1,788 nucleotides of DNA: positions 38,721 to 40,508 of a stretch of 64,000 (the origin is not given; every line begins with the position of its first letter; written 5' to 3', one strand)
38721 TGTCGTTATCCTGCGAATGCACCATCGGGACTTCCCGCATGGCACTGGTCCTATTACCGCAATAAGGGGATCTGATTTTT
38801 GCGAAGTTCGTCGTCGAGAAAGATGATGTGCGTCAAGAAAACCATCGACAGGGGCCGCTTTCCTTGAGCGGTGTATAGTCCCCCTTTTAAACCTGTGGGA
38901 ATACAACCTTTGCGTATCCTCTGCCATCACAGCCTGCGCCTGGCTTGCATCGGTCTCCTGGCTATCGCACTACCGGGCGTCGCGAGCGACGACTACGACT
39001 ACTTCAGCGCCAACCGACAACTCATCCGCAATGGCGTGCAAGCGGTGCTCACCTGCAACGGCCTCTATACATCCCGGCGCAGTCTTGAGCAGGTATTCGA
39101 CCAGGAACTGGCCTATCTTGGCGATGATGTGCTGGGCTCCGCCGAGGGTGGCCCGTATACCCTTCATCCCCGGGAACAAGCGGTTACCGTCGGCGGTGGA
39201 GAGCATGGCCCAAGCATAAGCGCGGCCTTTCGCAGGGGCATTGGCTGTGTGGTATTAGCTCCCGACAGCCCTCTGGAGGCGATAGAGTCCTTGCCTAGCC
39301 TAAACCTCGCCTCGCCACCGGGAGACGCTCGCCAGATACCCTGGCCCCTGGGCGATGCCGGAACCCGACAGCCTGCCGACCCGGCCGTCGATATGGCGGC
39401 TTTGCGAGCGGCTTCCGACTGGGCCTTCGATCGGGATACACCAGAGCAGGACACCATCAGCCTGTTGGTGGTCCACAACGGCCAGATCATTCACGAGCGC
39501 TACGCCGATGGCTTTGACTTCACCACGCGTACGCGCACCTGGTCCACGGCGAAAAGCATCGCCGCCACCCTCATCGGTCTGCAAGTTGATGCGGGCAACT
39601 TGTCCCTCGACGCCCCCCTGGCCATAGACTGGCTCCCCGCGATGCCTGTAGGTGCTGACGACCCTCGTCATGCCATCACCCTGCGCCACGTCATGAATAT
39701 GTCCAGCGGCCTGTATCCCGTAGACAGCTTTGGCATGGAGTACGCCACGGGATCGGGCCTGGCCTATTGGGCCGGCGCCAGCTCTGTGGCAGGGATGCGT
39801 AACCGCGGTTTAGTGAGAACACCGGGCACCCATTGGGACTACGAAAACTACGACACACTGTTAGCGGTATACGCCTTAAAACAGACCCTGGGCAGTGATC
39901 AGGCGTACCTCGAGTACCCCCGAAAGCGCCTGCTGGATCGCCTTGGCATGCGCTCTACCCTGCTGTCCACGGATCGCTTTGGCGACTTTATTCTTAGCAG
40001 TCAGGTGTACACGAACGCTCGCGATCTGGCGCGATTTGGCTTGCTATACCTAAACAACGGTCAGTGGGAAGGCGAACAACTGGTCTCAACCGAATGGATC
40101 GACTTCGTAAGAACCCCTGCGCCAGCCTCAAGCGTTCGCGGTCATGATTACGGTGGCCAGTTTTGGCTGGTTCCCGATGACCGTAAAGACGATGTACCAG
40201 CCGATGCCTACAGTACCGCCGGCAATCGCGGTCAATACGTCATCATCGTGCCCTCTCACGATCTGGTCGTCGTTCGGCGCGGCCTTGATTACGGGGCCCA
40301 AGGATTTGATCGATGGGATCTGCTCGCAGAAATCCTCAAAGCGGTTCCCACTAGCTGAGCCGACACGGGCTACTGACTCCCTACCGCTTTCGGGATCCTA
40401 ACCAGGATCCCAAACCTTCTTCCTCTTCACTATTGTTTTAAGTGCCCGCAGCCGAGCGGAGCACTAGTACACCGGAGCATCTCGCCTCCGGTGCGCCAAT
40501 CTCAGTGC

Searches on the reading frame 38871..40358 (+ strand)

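Call 10: search_protein_families(library=pfam, proteins=[window:38871-40358:+], max_evalue=0.001)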
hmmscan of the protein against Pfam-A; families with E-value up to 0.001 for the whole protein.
window:38871-40358:+ (495 aa): 1 family
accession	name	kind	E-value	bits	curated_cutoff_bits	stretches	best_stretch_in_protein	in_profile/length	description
PF00144.29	Beta-lactamase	-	1.7e-34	119.9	27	1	196-468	17-305/329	Beta-lactamase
